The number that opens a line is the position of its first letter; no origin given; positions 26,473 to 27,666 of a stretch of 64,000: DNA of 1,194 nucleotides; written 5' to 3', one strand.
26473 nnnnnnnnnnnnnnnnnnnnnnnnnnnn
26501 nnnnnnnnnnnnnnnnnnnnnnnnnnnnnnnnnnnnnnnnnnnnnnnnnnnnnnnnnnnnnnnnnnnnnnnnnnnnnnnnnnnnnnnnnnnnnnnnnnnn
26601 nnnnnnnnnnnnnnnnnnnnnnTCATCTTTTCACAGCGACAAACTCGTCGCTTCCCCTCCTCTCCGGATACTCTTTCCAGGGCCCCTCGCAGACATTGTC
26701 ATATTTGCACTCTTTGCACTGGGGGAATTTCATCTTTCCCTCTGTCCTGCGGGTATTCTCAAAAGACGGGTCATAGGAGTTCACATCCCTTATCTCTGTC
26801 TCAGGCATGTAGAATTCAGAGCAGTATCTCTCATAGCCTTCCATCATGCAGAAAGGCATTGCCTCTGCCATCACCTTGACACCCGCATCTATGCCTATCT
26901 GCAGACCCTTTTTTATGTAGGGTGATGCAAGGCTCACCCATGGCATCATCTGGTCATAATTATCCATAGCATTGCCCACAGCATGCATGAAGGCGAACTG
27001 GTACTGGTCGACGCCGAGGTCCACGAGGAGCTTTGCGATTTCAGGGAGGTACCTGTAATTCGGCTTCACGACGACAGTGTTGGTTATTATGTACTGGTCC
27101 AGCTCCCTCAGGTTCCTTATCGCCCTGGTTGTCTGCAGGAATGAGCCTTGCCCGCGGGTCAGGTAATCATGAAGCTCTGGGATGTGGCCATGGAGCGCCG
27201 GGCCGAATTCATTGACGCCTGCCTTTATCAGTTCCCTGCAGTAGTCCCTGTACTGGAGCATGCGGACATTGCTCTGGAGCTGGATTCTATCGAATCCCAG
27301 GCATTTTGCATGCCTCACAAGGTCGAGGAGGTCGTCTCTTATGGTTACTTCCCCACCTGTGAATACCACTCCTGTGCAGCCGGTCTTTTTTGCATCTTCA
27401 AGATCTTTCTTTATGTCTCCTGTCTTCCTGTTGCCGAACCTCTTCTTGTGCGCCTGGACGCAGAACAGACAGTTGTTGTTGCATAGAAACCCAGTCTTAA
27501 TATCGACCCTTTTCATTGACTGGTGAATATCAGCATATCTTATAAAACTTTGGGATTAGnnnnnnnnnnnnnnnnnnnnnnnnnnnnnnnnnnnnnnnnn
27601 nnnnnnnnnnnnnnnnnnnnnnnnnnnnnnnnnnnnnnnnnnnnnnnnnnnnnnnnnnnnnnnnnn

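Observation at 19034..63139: Radical SAM supercluster: 21 CxxxCxxC motifs in 19 loci within about 44 kb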

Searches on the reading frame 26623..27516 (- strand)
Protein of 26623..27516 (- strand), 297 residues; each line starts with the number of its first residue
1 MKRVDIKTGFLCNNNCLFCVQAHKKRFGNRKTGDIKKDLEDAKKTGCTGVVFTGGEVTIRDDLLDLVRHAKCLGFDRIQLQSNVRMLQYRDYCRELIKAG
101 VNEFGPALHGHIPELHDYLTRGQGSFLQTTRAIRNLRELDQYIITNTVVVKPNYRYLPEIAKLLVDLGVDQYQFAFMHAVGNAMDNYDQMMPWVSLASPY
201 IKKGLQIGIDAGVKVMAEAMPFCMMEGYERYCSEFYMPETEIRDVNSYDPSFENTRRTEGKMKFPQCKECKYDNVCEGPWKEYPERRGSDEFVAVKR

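Call 6: search_protein_families(library=pfam, proteins=[window:26623-27516:-], max_evalue=0.01)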
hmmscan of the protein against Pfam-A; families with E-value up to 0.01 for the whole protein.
window:26623-27516:- (297 aa): 1 family
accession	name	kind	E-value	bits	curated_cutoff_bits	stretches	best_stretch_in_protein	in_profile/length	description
PF04055.27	Radical_SAM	-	1.4e-20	74.5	29.5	1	9-164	4-166/166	Radical SAM superfamily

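Call 8: search_protein_families(library=ncbifam, proteins=[window:26623-27516:-], max_evalue=0.001)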
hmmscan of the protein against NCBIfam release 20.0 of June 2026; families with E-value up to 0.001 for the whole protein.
window:26623-27516:- (297 aa): 36 families (the best 25 are shown)
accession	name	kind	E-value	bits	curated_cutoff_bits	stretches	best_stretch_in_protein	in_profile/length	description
NF038332.1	rSAM_rare_HxsC4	exception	6.4e-49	166.9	500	2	2-226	14-245/335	radical SAM protein HxsC4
TIGR03977.1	rSAM_pair_HxsC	equivalog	7.6e-25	87.4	267.9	1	12-226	35-254/292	His-Xaa-Ser system radical SAM maturase HxsC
TIGR04053.2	TIGR04053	equivalog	6.4e-23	81.6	395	1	12-185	18-194/366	TIGR04053 family radical SAM/SPASM domain-containing protein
TIGR04055.1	rSAM_NirJ2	equivalog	4e-18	66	500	1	8-190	6-187/326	putative heme d1 biosynthesis radical SAM protein NirJ2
TIGR04545.1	rSAM_ahbD_hemeb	equivalog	1.1e-17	64.6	500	1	12-191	10-189/339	heme b synthase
NF045574.1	sacti_mat_StsB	exception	3.1e-17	62.6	625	1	12-187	106-280/466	StsB family radical SAM/SPASM domain sactipeptide maturase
TIGR04347.1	pseudo_SAM_Halo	equivalog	3.6e-16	59.4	525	1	11-181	47-216/390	TIGR04347 family pseudo-SAM/SPASM protein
TIGR04051.1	rSAM_NirJ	equivalog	6e-16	58.4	515.45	1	12-186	12-185/354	heme d1 biosynthesis radical SAM protein NirJ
TIGR04303.1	GeoRSP_rSAM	equivalog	1.8e-15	57.3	400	1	12-190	11-190/325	GeoRSP system radical SAM/SPASM protein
TIGR03913.1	rad_SAM_trio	equivalog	2e-15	56.1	591.75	1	10-206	27-223/477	GDL motif peptide-associated radical SAM/SPASM maturase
TIGR04466.1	rSAM_BlsE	equivalog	2.4e-15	56.8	400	1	11-176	12-174/327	cytosylglucuronate decarboxylase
TIGR04054.1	rSAM_NirJ1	equivalog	4.3e-15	55.2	650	1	11-177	45-210/387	putative heme d1 biosynthesis radical SAM protein NirJ1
TIGR04133.1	rSAM_w_lipo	hypoth_equivalog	8.7e-15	54.5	425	1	38-188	65-213/350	TIGR04133 family radical SAM/SPASM protein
TIGR02109.1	PQQ_syn_pqqE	equivalog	1.1e-14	54.1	381.35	1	11-193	16-198/358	pyrroloquinoline quinone biosynthesis protein PqqE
NF045702.1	rSAM_GDGT_ether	equivalog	1.4e-14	53.6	450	1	12-162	96-251/486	tetraether lipid synthase Tes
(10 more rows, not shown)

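Call 14: find_encoding_contigs(protein=window:26623-27516:-, flank=10000, max_places=6)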
Protein window:26623-27516:- (297 aa): 1 contig read that carries it; 1 place shown.
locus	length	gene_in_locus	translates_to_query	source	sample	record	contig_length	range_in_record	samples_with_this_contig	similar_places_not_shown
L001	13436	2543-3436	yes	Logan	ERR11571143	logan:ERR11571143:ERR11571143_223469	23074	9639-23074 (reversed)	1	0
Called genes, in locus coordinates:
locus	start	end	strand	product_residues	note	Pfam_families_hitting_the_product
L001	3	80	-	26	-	?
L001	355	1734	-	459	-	PF04055:Radical_SAM, PF13353:Fer4_12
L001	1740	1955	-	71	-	-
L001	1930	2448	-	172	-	PF27806:HxsD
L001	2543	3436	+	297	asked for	PF04055:Radical_SAM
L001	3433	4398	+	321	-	-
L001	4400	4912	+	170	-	-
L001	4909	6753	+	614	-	PF04055:Radical_SAM, PF13353:Fer4_12 (faint), PF04055:Radical_SAM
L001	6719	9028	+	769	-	PF04055:Radical_SAM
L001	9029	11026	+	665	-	PF02310:B12-binding (faint), PF04055:Radical_SAM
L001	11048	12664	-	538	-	PF13231:PMT_2 (weak)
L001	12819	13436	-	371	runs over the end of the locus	-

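Call 43: find_homologous_proteins(query=window:26623-27516:-, max_evalue=1e-10)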
Query window:26623-27516:- (297 aa): 2221 proteins with E <= 1e-10 among 2897 candidates; the best 120 are listed.
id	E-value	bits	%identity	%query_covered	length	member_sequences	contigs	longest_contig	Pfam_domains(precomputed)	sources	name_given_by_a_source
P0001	3.3e-206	701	100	100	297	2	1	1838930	PF04055.28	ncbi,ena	-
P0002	4.8e-159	546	77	99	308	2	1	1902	PF04055.28,PF13353.12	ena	-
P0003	7.2e-159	546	77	99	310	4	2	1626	PF04055.28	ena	-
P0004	1.0e-158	545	77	99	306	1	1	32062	PF04055.28,PF13353.12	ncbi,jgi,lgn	-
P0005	5.6e-158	543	77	99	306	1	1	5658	PF04055.28,PF13353.12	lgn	-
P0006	7.6e-158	542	77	99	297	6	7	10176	PF04055.28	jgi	-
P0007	5.6e-157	539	76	99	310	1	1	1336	PF04055.28,PF13353.12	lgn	-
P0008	1.8e-156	538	76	100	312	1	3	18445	PF04055.28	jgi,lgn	-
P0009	1.8e-156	538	76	99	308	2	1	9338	PF04055.28,PF13353.12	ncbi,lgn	ncbi:MAG: radical SAM protein [Candidatus Thorarchaeota archaeon]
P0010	5.4e-155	533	74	100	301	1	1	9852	PF04055.28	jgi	-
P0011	5.5e-155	533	76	98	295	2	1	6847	PF04055.28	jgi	-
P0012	2.4e-154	531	74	99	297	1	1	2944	PF04055.28,PF13353.12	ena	-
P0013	1.0e-152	525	73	99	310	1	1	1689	PF04055.28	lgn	-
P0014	1.6e-152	525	74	99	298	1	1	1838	PF04055.28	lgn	-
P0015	2.1e-152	524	75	100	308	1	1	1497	PF04055.28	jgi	-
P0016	2.5e-152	524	73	99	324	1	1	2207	PF04055.28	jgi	jgi:MoaA/NifB/PqqE/SkfB family radical SAM enzyme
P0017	1.9e-150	518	74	100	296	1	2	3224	PF04055.28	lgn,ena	-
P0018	2.4e-150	518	73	99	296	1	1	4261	PF04055.28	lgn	-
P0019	4.8e-150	517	75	99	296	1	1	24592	PF04055.28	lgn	-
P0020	2.0e-149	515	73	99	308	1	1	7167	PF04055.28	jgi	-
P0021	6.7e-149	513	72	99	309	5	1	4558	PF04055.28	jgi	-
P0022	1.0e-148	512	73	99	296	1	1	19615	PF04055.28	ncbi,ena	-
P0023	1.1e-148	512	72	99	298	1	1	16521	PF04055.28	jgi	jgi:MoaA/NifB/PqqE/SkfB family radical SAM enzyme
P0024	4.5e-148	510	71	99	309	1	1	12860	PF04055.28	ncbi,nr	ncbi:radical SAM protein [Candidatus Woesearchaeota archaeon]|nr:radical SAM protein [Candidatus Woe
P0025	4.6e-148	510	71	99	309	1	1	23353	PF04055.28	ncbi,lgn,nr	ncbi:MAG: radical SAM protein [Nanoarchaeota archaeon]|nr:radical SAM protein [Nanoarchaeota archaeo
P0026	3.0e-147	507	70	99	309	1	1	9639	PF04055.28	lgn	-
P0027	4.6e-147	507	72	99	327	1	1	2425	PF04055.28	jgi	jgi:MoaA/NifB/PqqE/SkfB family radical SAM enzyme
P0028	1.5e-146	505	70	99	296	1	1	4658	PF04055.28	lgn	-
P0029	1.5e-145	502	72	98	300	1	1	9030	PF04055.28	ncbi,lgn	-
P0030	2.5e-145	501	71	99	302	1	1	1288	PF04055.28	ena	-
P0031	1.2e-144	499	71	100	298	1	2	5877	PF04055.28,PF13353.12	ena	-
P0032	2.2e-144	498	70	99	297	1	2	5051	PF04055.28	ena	-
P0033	4.1e-144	497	71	99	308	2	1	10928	PF04055.28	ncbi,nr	ncbi:radical SAM protein [Candidatus Woesearchaeota archaeon]|nr:radical SAM protein [Candidatus Woe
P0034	1.1e-143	496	71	100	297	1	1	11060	PF04055.28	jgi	-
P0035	4.1e-143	494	77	93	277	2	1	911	PF04055.28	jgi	jgi:MoaA/NifB/PqqE/SkfB family radical SAM enzyme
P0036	6.0e-143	493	70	98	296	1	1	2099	PF04055.28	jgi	jgi:MoaA/NifB/PqqE/SkfB family radical SAM enzyme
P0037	7.6e-143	493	70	99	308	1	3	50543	PF04055.28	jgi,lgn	jgi:MoaA/NifB/PqqE/SkfB family radical SAM enzyme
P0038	5.0e-142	490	72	99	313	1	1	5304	PF04055.28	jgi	-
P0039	2.5e-141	488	70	100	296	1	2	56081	PF04055.28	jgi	-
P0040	2.9e-141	488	69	99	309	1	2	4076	PF04055.28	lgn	-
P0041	1.0e-140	486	68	99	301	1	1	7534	PF04055.28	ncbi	-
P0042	1.3e-140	486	69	99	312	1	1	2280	PF04055.28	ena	-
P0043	1.5e-140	486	68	99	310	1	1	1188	PF04055.28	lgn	-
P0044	1.3e-139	482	68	100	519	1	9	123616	PF13489.13,PF04055.28,PF08241.19,PF08242.19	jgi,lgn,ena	-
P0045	3.7e-139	481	69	99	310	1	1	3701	PF04055.28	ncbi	-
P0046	5.0e-139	480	68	99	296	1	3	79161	PF04055.28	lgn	-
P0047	8.3e-139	480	68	99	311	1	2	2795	PF04055.28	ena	-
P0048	8.3e-139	480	69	99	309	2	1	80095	PF04055.28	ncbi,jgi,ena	-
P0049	2.7e-138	478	69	100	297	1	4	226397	PF04055.28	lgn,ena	-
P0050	3.9e-137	474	68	99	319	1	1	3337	PF04055.28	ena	-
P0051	8.3e-137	473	67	100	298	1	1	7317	PF04055.28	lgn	-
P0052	9.5e-137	473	68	99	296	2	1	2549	PF04055.28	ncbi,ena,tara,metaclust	tara:strand:- start:530 stop:1420 length:891 start_codon:yes stop_codon:yes gene_type:complete|metac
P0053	1.2e-136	473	68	99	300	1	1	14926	PF04055.28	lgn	-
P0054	1.4e-136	472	66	99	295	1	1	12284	PF04055.28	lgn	-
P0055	1.4e-136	472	69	99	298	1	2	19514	PF04055.28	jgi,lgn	-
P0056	2.4e-136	472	69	99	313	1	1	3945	PF04055.28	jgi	jgi:MoaA/NifB/PqqE/SkfB family radical SAM enzyme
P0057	1.3e-135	469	66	99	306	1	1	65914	PF04055.28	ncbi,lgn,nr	ncbi:radical SAM protein [Candidatus Woesearchaeota archaeon]|nr:radical SAM protein [Candidatus Woe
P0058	2.9e-135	468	67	99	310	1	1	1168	PF04055.28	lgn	-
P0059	3.6e-135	468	66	99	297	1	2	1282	PF04055.28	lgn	-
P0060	6.0e-135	467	66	99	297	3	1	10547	PF04055.28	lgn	-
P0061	9.5e-135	466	66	99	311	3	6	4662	PF04055.28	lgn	-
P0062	1.2e-134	466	67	99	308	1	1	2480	PF04055.28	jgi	jgi:MoaA/NifB/PqqE/SkfB family radical SAM enzyme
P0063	1.6e-134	466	67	97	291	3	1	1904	PF04055.28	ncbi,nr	ncbi:radical SAM protein, partial [Candidatus Woesearchaeota archaeon]|nr:radical SAM protein [Candi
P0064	3.0e-134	465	68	99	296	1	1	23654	PF04055.28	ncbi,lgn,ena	-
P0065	3.9e-134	464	66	99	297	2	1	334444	PF04055.28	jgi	jgi:organic radical activating enzyme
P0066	5.4e-134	464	66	99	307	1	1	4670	PF04055.28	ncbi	-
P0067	8.1e-134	463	66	99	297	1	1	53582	PF04055.28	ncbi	ncbi:MAG: radical SAM protein [Nanobdellota archaeon]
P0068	1.8e-133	462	66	99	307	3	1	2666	PF04055.28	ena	-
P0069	2.7e-133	462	67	99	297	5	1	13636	PF04055.28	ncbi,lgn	ncbi:MAG: radical SAM protein [Candidatus Nanoarchaeia archaeon]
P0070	2.8e-133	462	66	99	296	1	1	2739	PF04055.28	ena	-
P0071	6.5e-133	460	65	99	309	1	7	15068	PF04055.28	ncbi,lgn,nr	ncbi:MAG: 7,8-dihydro-6-hydroxymethylpterin dimethyltransferase [Candidatus Woesearchaeota archaeon]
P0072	3.4e-132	458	67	99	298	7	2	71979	PF04055.28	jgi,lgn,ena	-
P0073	7.4e-132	457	66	98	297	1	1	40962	PF04055.28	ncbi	ncbi:MAG: radical SAM protein [archaeon]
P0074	8.6e-132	457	67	98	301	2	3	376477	PF04055.28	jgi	-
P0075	2.0e-131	456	66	99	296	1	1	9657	PF04055.28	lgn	-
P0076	3.0e-131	455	64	99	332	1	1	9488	PF04055.28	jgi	jgi:MoaA/NifB/PqqE/SkfB family radical SAM enzyme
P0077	5.7e-131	454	66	100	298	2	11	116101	PF04055.28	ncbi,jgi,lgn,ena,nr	ncbi:radical SAM protein [Candidatus Woesearchaeota archaeon]|nr:radical SAM protein [Candidatus Woe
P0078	1.5e-130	453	64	99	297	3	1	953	PF04055.28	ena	-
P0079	2.8e-130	452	65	99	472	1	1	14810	PF13847.13,PF13489.13,PF05175.21,PF13649.13,PF04055.28,PF08241.19,PF08242.19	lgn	-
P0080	3.2e-130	452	64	99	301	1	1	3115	PF04055.28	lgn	-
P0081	8.6e-130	450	65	99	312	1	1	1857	PF04055.28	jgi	-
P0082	9.1e-130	450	66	99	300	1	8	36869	PF04055.28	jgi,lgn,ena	jgi:MoaA/NifB/PqqE/SkfB family radical SAM enzyme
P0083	1.1e-129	450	63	99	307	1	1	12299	PF04055.28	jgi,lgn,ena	-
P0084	4.7e-129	448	64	99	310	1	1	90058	PF04055.28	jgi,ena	-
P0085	7.2e-129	447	65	99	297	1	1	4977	PF04055.28,PF13353.12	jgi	jgi:molybdenum cofactor biosynthesis enzyme MoaA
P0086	1.0e-128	447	67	99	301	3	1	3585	PF04055.28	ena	-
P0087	2.3e-128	445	67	94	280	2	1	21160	PF04055.28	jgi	-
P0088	4.8e-128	444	62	99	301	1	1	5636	PF04055.28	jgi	jgi:MoaA/NifB/PqqE/SkfB family radical SAM enzyme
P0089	9.6e-128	443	63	99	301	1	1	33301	PF04055.28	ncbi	-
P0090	1.9e-127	442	63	100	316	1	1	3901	PF04055.28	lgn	-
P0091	2.5e-127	442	64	99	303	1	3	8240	PF04055.28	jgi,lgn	jgi:sulfatase maturation enzyme AslB (radical SAM superfamily)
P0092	5.1e-127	441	63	99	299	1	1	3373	PF04055.28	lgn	-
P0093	6.3e-127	441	63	99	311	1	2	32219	PF04055.28,PF13353.12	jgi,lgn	jgi:MoaA/NifB/PqqE/SkfB family radical SAM enzyme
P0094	8.6e-127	440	64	100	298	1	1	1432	PF04055.28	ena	-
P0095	9.9e-127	440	64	99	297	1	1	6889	PF04055.28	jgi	jgi:MoaA/NifB/PqqE/SkfB family radical SAM enzyme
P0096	1.2e-126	440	64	99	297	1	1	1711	PF04055.28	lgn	-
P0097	1.3e-126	440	64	99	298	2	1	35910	PF04055.28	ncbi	ncbi:MAG: radical SAM protein [Candidatus Woesearchaeota archaeon]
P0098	2.0e-126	439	62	99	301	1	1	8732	PF04055.28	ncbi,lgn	-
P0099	2.8e-126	439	62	99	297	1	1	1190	PF04055.28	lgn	-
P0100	3.1e-126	438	62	99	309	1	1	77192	PF04055.28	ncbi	ncbi:MAG: radical SAM protein [Candidatus Woesearchaeota archaeon]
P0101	3.7e-126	438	62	99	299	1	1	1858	PF04055.28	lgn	-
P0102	6.0e-126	438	63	99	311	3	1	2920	PF04055.28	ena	-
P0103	6.1e-126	438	62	99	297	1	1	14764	PF04055.28,PF13353.12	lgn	-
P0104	1.5e-125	436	64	99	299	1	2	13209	PF04055.28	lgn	-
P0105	1.7e-125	436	61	99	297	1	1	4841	PF04055.28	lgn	-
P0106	3.0e-125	435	62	99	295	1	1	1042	PF04055.28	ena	-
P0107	3.6e-125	435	61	99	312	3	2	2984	PF04055.28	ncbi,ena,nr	ncbi:MAG: radical SAM protein [Candidatus Aenigmarchaeota archaeon]|nr:radical SAM protein [Candidat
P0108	4.9e-125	435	65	98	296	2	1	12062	PF04055.28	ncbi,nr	ncbi:MAG: radical SAM protein [Nanoarchaeota archaeon]|nr:radical SAM protein [Nanoarchaeota archaeo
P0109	4.9e-125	435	62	99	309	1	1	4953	PF04055.28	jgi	jgi:MoaA/NifB/PqqE/SkfB family radical SAM enzyme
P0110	6.8e-125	434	61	100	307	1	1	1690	PF04055.28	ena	-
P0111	7.9e-125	434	63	99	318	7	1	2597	PF04055.28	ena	-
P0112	8.1e-125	434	62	99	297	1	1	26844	PF04055.28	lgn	-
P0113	9.5e-125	434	62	99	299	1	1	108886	PF04055.28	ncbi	-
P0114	1.4e-124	433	63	99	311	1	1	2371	PF04055.28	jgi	jgi:MoaA/NifB/PqqE/SkfB family radical SAM enzyme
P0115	2.2e-124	432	63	99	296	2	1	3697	PF04055.28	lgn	-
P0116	2.3e-124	432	63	99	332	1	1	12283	PF04055.28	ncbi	-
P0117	2.4e-124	432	63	99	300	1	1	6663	PF04055.28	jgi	jgi:MoaA/NifB/PqqE/SkfB family radical SAM enzyme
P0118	2.6e-124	432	60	100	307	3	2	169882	PF04055.28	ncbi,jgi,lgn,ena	-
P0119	2.9e-124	432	61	99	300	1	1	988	PF04055.28,PF13353.12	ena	-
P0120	4.4e-124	431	64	99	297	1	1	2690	PF04055.28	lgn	-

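Call 44: search_protein_families(library=padloc, proteins=[window:26623-27516:-], max_evalue=0.001)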
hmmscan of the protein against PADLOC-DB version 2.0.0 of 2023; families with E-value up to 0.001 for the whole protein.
window:26623-27516:- (297 aa): 2 families
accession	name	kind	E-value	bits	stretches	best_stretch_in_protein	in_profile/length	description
PDLC02904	pVip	-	6e-09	33.8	1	12-172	13-170/262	Viperins associated with kinases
PDLC02903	pVip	-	9e-07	26.6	1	12-155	10-151/257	Viperins not associated with kinases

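Call 45: find_encoding_contigs(protein=P0004, flank=10000, max_places=2)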
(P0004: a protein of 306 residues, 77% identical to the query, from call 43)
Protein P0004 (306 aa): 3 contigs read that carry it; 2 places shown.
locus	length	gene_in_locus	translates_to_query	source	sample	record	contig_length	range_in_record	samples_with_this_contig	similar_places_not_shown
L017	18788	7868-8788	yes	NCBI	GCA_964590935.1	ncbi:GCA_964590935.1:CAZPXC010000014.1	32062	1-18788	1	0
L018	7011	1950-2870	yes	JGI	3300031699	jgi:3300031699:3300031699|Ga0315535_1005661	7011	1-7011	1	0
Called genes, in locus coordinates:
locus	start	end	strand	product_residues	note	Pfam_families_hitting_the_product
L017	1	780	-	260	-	?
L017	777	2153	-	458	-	PF04055:Radical_SAM, PF13353:Fer4_12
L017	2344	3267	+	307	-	PF04055:Radical_SAM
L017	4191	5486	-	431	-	PF13173:AAA_14, PF13635:DUF4143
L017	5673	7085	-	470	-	PF13353:Fer4_12 (weak), PF04055:Radical_SAM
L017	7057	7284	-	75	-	-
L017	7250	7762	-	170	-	PF27806:HxsD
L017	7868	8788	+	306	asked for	PF04055:Radical_SAM, PF13353:Fer4_12 (weak)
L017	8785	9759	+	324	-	-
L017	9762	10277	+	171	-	-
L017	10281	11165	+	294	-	PF04055:Radical_SAM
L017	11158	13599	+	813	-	PF04055:Radical_SAM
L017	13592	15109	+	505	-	PF13231:PMT_2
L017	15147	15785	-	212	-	PF13847:Methyltransf_31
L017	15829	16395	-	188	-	-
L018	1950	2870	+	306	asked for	PF04055:Radical_SAM, PF13353:Fer4_12 (weak)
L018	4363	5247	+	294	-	PF04055:Radical_SAM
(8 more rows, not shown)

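Call 46: find_encoding_contigs(protein=P0057, flank=10000, max_places=2)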
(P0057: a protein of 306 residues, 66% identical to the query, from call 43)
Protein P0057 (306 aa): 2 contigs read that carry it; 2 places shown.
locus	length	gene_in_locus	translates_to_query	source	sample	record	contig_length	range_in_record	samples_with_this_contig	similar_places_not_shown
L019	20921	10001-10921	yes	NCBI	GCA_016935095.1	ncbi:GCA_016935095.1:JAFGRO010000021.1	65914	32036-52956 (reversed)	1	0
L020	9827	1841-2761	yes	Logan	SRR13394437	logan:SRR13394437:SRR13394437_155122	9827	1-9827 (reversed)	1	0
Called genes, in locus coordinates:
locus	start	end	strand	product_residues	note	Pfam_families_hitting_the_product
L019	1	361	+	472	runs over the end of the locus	PF13353:Fer4_12, PF04055:Radical_SAM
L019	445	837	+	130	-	-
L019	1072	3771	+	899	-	PF04015:DUF362, PF00037:Fer4 (weak), PF13237:Fer4_10 (weak), PF04055:Radical_SAM, PF13353:Fer4_12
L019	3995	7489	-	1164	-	PF04101:Glyco_tran_28_C, PF04055:Radical_SAM, PF00535:Glycos_transf_2, PF10111:Glyco_tranf_2_2, PF13641:Glyco_tranf_2_3, PF02709:Glyco_transf_7C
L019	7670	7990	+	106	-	PF01797:Y1_Tnp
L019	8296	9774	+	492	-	PF13231:PMT_2 (weak)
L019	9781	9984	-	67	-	-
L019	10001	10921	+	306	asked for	PF04055:Radical_SAM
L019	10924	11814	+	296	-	PF04055:Radical_SAM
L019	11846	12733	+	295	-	PF04055:Radical_SAM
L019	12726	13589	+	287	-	PF04055:Radical_SAM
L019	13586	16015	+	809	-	PF04055:Radical_SAM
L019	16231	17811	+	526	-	-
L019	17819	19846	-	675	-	PF02310:B12-binding (weak), PF04055:Radical_SAM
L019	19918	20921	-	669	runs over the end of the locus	PF02310:B12-binding (faint), PF04055:Radical_SAM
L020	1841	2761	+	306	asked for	PF04055:Radical_SAM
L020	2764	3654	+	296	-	PF04055:Radical_SAM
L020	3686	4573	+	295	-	PF04055:Radical_SAM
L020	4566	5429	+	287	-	PF04055:Radical_SAM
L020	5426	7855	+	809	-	PF04055:Radical_SAM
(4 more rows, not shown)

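Call 50: search_solved_structures(query=window:26623-27516:-, max_evalue=0.001)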
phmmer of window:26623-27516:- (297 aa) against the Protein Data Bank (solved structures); distinct sequences matched with E-value up to 0.001: 3.
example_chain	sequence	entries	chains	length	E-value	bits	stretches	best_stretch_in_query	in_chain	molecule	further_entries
7vob_C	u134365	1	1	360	1.9e-10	43.5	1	11-177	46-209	Cytosylglucuronate decarboxylase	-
7voc_C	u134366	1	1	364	1.9e-10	43.4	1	11-177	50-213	Cytosylglucuronate decarboxylase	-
7tol_A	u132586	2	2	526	6.5e-09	38.4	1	10-147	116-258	glycerol dibiphytanyl glycerol tetraether - macrocyclic archaeol synthase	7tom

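Call 73: predict_structure(alignment_id=A3)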
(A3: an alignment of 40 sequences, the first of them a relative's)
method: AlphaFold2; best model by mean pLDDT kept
length: 297 residues; sequences in the alignment: 40
mean_pLDDT: 96.2   pTM: 0.92
mean pLDDT of the five models: 96.2, 94.9, 94.5, 93.7, 92.7
residues with pLDDT >= 90: 287; 70-90: 10; 50-70: 0; < 50: 0
segments of 3 or more residues with pLDDT < 50: none
pLDDT, mean of each block of 10 residues (from residue 1): 95 94 93 98 98 95 98 98 93 99 97 98 97 98 98 99 99 96 97 98 99 98 97 94 94 91 94 94 95 92
secondary structure, 60 per line:
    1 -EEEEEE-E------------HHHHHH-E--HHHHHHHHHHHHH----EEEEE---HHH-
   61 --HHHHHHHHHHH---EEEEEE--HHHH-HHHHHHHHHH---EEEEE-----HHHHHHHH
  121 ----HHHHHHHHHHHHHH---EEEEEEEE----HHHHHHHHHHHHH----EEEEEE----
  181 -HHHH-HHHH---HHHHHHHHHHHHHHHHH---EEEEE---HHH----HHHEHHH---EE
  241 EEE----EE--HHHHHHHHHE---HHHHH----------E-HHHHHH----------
elements in order: E2-7 H22-27 H32-44 E49-53 H63-73 E77-82 H85-88 H90-99 E103-107 H113-120 H125-138 E142-149 H154-166 E171-176 H182-185 H187-190 H194-210 E214-218 E239-243 H252-260 H265-269 H282-287
